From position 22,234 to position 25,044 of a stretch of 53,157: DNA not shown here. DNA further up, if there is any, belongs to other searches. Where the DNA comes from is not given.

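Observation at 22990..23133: The glycyl radical enzyme carries an internal ~48-residue insertion built like a pair of encapsulation peptides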

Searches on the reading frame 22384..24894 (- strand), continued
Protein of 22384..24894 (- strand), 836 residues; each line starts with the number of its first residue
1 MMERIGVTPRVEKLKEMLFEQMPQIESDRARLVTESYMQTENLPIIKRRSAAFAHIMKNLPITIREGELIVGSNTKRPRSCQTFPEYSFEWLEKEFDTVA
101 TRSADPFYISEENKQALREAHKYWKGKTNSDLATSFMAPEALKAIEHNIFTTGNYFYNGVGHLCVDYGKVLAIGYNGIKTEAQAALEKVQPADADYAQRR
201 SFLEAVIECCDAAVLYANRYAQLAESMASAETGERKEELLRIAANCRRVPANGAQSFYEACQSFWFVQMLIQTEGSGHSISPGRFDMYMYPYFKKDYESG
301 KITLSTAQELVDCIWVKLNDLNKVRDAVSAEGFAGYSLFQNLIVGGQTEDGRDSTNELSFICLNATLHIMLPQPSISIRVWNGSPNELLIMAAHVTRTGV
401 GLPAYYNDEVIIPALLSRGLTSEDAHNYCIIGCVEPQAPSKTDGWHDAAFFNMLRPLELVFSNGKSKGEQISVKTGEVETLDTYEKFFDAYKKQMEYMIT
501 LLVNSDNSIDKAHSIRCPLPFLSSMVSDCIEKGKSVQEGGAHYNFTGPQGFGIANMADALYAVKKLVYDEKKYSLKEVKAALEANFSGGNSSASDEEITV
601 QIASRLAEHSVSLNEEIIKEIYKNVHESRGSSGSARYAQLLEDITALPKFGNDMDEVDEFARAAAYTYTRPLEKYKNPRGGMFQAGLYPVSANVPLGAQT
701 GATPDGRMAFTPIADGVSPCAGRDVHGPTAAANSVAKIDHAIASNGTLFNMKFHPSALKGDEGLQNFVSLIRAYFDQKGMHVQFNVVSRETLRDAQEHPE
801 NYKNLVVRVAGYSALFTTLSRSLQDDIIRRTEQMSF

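Call 47: fold_search(model_id=the predicted structure, library=pdb)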
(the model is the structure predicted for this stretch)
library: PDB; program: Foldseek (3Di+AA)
matches with E <= 10: 427; with E <= 0.001: 63
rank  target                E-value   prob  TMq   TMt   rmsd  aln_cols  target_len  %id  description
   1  5i2a_A                8.1e-81  1.00  0.88  0.88   5.2       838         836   62  1,2-propanediol Dehydration in Roseburia inulinivorans; Structural Basis for Substrate and Enantiomer Selectivity (released 2016-06-01)
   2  5i2a_B                2.4e-80  1.00  0.89  0.89   5.7       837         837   62  1,2-propanediol Dehydration in Roseburia inulinivorans; Structural Basis for Substrate and Enantiomer Selectivity (released 2016-06-01)
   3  5i2g_A                7.3e-79  1.00  0.87  0.91   4.1       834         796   61  1,2-propanediol Dehydration in Roseburia inulinivorans; Structural Basis for Substrate and Enantiomer Selectivity (released 2016-06-01)
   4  5i2g_B                1.5e-78  1.00  0.87  0.92   3.8       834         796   61  1,2-propanediol Dehydration in Roseburia inulinivorans; Structural Basis for Substrate and Enantiomer Selectivity (released 2016-06-01)
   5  9rco_A                4.8e-72  1.00  0.88  0.92   3.3       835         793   52  1,2-propanediol dehydratase with 0.1 % glycerol additive (released 2025-06-11)
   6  9rcp_B                1.9e-71  1.00  0.88  0.92   3.4       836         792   52  1,2-propanediol dehydratase with 0.1 % 1,3-propanediol additive (released 2025-06-11)
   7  9rcp_C                9.1e-71  1.00  0.87  0.92   3.3       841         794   50  1,2-propanediol dehydratase with 0.1 % 1,3-propanediol additive (released 2025-06-11)
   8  1r8w_A                1.1e-70  1.00  0.85  0.90   4.0       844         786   52  Native structure of the B12-independent glycerol dehydratase from clostridium butyricum (released 2004-06-01)
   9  9rcq_A                5.4e-70  1.00  0.88  0.90   3.4       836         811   52  1,2-propanediol dehydratase with no ligand additives (released 2025-06-11)
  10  8yjo_A                7.3e-54  1.00  0.81  0.88   4.7       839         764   38  Structure of E. coli glycyl radical enzyme PflD with bound malonate (released 2024-10-02)
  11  6vxc_A                7.4e-53  1.00  0.83  0.88   3.7       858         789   32  Crystal structure of hydroxyproline dehydratase (HypD) from Clostridioides difficile (released 2020-04-08)
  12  8id0                  9.3e-52  1.00  0.82  0.88   5.0       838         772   36  Crystal structure of PflD bound to 1,5-anhydromannitol-6-phosphate in Streptococcus dysgalactiae subsp. equisimilis (released 2024-10-02)
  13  9r0v_C                8.6e-51  1.00  0.84  0.87   3.8       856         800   33  CutC IN COMPLEX WITH Inhibitor (released 2026-02-11)
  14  5fay_A                2.4e-50  1.00  0.84  0.88   3.8       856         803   33  Y208F mutant of choline TMA-lyase (released 2016-09-28)
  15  5fau_A                3.4e-50  1.00  0.84  0.88   3.7       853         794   32  wild-type choline TMA lyase in complex with choline (released 2016-09-28)
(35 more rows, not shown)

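Call 60: search_solved_structures(query=P0121, max_evalue=1e-200, show_alignments=0)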
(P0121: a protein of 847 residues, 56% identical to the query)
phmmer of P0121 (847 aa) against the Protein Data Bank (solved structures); distinct sequences matched with E-value up to 1e-200: 3.
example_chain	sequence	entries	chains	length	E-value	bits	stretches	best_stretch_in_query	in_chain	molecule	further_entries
1r8w_A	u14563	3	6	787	0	1167.6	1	4-590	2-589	glycerol dehydratase | B12-independent glycerol dehydratase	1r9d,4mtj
9rco_A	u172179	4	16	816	0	1085.2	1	4-592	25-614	Glycyl radical protein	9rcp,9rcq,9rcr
5i2a_A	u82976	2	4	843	3.1e-297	991.4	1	12-845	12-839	Diol-dehydratase | Diol dehydratase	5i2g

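Call 61: search_solved_structures(query=P0122, max_evalue=1e-200, show_alignments=0)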
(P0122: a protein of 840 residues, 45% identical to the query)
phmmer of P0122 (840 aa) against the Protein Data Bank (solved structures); distinct sequences matched with E-value up to 1e-200: 3.
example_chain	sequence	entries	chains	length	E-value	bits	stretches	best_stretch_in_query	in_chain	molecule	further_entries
1r8w_A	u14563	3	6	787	2.2e-221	740.5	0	13-591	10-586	glycerol dehydratase | B12-independent glycerol dehydratase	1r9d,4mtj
5i2a_A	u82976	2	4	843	1.4e-220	737.8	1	6-838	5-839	Diol-dehydratase | Diol dehydratase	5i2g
9rco_A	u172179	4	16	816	3.9e-207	693.4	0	13-592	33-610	Glycyl radical protein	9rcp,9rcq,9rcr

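Call 62: find_encoding_contigs(protein=P0121, flank=10000, max_places=3)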
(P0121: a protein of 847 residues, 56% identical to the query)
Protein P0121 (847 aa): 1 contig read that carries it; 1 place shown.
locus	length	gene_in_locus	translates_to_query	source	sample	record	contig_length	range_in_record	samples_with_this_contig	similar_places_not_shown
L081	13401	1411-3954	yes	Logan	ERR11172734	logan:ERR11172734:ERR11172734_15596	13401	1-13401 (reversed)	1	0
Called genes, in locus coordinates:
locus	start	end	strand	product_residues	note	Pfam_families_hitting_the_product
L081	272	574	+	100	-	PF00936:BMC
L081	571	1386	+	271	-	PF00936:BMC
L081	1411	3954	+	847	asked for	PF02901:PFL-like, PF01228:Gly_radical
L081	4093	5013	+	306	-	PF13746:Fer4_18 (weak), PF00037:Fer4, PF12837:Fer4_6 (weak), PF13237:Fer4_10, PF12838:Fer4_7, PF13187:Fer4_9, PF13484:Fer4_16 (weak), PF04055:Radical_SAM, +6 more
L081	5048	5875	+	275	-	PF00230:MIP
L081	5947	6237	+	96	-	PF00936:BMC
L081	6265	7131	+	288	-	PF00936:BMC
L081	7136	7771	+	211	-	PF06130:PTAC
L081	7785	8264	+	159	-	PF15953:PDU_like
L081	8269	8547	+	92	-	PF03319:EutN_CcmL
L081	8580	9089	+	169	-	PF03928:HbpS-like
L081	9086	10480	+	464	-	PF00171:Aldedh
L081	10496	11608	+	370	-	PF00465:Fe-ADH, PF25137:ADH_Fe_C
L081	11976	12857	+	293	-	PF10114:PocR, PF00165:HTH_AraC, PF12833:HTH_18, PF00165:HTH_AraC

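Call 63: find_encoding_contigs(protein=P0122, flank=10000, max_places=3)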
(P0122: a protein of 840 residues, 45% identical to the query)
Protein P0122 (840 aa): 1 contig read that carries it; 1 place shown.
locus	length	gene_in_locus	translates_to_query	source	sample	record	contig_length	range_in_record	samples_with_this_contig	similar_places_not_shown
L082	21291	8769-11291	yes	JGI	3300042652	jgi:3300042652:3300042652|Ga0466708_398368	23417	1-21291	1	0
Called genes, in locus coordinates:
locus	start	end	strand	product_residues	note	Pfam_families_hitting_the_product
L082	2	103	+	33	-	?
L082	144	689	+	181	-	PF02283:CobU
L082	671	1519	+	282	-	PF02654:CobS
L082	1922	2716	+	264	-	PF03180:Lipoprotein_9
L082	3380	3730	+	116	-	PF02525:Flavodoxin_2, PF03358:FMN_red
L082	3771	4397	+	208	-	PF02525:Flavodoxin_2, PF03358:FMN_red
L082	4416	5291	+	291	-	PF00768:Peptidase_S11, PF13354:Beta-lactamase2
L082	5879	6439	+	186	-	-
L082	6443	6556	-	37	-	-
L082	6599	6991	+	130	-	-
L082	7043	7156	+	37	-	-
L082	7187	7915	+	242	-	PF06130:PTAC, PF01568:Molydop_binding (faint)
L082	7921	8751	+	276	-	PF02441:Flavoprotein (weak)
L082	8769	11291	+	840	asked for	PF02901:PFL-like, PF01228:Gly_radical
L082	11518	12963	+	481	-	PF20990:DUF2207_C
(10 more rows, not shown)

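Call 67: find_encoding_contigs(protein=P0124, flank=10000, max_places=2)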
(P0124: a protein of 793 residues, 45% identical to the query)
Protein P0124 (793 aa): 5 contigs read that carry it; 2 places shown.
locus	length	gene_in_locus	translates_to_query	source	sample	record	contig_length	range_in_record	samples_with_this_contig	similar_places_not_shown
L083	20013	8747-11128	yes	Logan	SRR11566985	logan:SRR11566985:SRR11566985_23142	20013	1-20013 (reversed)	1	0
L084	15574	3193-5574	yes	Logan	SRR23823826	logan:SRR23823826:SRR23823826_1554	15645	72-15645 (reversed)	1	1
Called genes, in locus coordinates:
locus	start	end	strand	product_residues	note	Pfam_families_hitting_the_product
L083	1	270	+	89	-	?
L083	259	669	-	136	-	-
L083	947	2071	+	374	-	PF00532:Peripla_BP_1, PF13407:Peripla_BP_4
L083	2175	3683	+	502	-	PF02463:SMC_N (faint), PF03193:RsgA_GTPase (faint), PF00005:ABC_tran, PF13304:AAA_21 (faint), PF00005:ABC_tran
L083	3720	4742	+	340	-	PF02653:BPD_transp_2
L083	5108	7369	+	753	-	PF02901:PFL-like, PF01228:Gly_radical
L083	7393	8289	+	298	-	PF13353:Fer4_12, PF04055:Radical_SAM, PF13534:Fer4_17 (faint), PF12797:Fer4_2 (faint), PF13484:Fer4_16 (faint), PF12838:Fer4_7, PF13187:Fer4_9 (weak), PF00037:Fer4 (weak), +3 more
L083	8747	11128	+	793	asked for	PF02901:PFL-like, PF01228:Gly_radical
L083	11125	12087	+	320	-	PF13353:Fer4_12 (weak), PF13187:Fer4_9 (faint), PF00037:Fer4 (weak), PF12837:Fer4_6 (faint), PF13237:Fer4_10 (weak), PF12838:Fer4_7 (weak), PF13484:Fer4_16 (faint), PF04055:Radical_SAM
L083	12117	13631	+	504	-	PF00370:FGGY_N, PF02782:FGGY_C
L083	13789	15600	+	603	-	PF02730:AFOR_N, PF01314:AFOR_C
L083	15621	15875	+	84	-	PF02597:ThiS (weak)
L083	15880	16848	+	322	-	PF00389:2-Hacid_dh, PF02826:2-Hacid_dh_C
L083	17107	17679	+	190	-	PF06560:GPI, PF00190:Cupin_1 (weak)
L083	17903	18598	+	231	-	PF05598:DUF772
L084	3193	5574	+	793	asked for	PF02901:PFL-like, PF01228:Gly_radical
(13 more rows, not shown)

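Call 68: find_encoding_contigs(protein=P0126, flank=10000, max_places=2)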
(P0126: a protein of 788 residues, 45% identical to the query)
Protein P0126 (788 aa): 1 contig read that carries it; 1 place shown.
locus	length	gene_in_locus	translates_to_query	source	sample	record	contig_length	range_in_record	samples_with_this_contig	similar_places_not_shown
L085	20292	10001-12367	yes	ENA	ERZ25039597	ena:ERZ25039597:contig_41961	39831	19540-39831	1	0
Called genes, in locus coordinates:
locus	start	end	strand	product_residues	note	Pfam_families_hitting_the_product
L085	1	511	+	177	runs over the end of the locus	PF01807:Zn_ribbon_DnaG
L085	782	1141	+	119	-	-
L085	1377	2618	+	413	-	PF27228:MTBMA_p00010_2nd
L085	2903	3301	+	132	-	PF20600:ExoX-like_C (faint)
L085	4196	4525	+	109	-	PF07729:FCD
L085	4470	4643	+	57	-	-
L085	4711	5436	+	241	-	PF03328:HpcH_HpaI, PF15617:C-C_Bond_Lyase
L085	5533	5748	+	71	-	PF08442:ATP-grasp_2, PF13549:ATP-grasp_5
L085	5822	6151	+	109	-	PF08442:ATP-grasp_2, PF24948:Citrate_synth_N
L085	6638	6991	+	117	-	PF02629:CoA_binding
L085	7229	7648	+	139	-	PF00549:Ligase_CoA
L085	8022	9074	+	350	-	PF03480:DctP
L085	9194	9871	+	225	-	PF00392:GntR, PF07729:FCD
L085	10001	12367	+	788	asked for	PF02901:PFL-like, PF01228:Gly_radical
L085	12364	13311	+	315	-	PF13353:Fer4_12, PF04055:Radical_SAM, PF00037:Fer4 (faint), PF12838:Fer4_7, PF13187:Fer4_9 (weak), PF13237:Fer4_10 (weak), PF13353:Fer4_12 (weak), PF14697:Fer4_21, +2 more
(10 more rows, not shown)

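Call 69: find_encoding_contigs(protein=P0125, flank=10000, max_places=2)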
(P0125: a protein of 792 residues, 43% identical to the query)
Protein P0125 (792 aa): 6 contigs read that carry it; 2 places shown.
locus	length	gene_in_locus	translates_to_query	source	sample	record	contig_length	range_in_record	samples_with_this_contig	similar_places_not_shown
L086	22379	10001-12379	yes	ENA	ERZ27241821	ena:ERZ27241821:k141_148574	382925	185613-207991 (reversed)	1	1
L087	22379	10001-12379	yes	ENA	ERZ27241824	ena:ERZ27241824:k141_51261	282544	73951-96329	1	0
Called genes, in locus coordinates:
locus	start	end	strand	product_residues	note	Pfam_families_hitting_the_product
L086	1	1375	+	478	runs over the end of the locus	PF00224:PK, PF03328:HpcH_HpaI (weak), PF02887:PK_C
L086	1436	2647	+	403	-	PF00768:Peptidase_S11, PF13354:Beta-lactamase2 (faint), PF07943:PBP5_C (weak)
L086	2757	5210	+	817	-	PF02901:PFL-like, PF01228:Gly_radical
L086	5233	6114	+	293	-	PF13353:Fer4_12, PF04055:Radical_SAM, PF00037:Fer4 (weak), PF12837:Fer4_6 (faint), PF13484:Fer4_16 (faint)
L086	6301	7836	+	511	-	PF00005:ABC_tran, PF13304:AAA_21 (faint), PF00005:ABC_tran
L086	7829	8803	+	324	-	PF02653:BPD_transp_2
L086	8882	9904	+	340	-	PF00532:Peripla_BP_1, PF13407:Peripla_BP_4, PF13377:Peripla_BP_3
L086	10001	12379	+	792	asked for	PF02901:PFL-like, PF01228:Gly_radical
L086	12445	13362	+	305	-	PF13353:Fer4_12 (weak), PF04055:Radical_SAM, PF12838:Fer4_7 (weak), PF13353:Fer4_12 (weak)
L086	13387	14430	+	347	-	PF08240:ADH_N, PF16912:Glu_dehyd_C, PF00107:ADH_zinc_N, PF13602:ADH_zinc_N_2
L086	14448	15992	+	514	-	PF00370:FGGY_N, PF01869:BcrAD_BadFG (faint), PF02782:FGGY_C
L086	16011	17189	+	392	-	PF00465:Fe-ADH, PF13685:Fe-ADH_2, PF25137:ADH_Fe_C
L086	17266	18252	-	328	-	PF04545:Sigma70_r4 (weak), PF04198:Sugar-bind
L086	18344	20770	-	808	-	PF02901:PFL-like, PF01228:Gly_radical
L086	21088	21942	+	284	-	PF13353:Fer4_12, PF04055:Radical_SAM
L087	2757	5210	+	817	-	PF02901:PFL-like, PF01228:Gly_radical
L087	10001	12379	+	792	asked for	PF02901:PFL-like, PF01228:Gly_radical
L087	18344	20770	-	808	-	PF02901:PFL-like, PF01228:Gly_radical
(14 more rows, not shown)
